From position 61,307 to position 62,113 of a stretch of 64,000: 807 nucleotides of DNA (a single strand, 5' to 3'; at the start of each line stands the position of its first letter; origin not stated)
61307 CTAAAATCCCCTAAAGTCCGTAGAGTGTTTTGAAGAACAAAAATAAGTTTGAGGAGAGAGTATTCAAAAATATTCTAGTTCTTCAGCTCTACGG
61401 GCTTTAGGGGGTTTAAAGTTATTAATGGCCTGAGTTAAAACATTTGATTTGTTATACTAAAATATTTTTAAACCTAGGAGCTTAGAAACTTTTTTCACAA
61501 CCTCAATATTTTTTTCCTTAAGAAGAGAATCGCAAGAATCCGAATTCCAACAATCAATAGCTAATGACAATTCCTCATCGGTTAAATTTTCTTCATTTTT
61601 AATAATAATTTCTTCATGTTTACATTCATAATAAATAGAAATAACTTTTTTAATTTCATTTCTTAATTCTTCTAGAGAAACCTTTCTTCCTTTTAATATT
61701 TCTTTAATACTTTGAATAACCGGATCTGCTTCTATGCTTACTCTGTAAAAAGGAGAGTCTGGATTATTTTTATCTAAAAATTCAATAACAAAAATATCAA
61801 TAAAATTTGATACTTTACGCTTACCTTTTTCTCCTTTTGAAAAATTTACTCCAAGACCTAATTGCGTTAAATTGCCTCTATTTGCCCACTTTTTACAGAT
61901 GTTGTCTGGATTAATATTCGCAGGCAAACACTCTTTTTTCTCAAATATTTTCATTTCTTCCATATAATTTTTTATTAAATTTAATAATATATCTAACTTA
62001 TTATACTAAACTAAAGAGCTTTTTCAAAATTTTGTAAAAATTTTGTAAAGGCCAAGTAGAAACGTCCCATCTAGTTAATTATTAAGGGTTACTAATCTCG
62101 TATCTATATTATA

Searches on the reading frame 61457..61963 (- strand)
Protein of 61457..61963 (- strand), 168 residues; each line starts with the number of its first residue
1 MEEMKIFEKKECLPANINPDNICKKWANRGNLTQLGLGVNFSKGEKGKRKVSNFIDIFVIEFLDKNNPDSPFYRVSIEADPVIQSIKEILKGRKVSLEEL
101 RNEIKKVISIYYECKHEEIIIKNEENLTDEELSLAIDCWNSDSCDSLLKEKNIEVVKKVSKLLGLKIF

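Call 45: search_protein_families(library=pfam, proteins=[window:61457-61963:-], max_evalue=0.001)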
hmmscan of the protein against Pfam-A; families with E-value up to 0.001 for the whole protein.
window:61457-61963:- (168 aa): 0 families

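Call 58: find_encoding_contigs(protein=window:61457-61963:-, flank=10000, max_places=3)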
Protein window:61457-61963:- (168 aa): 1 contig read that carries it; 1 place shown.
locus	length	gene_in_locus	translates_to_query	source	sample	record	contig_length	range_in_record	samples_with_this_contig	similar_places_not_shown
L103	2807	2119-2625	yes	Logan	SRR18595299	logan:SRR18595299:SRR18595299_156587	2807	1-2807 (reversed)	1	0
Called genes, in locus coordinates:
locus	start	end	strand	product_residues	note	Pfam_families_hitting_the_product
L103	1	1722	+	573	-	?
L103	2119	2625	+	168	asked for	-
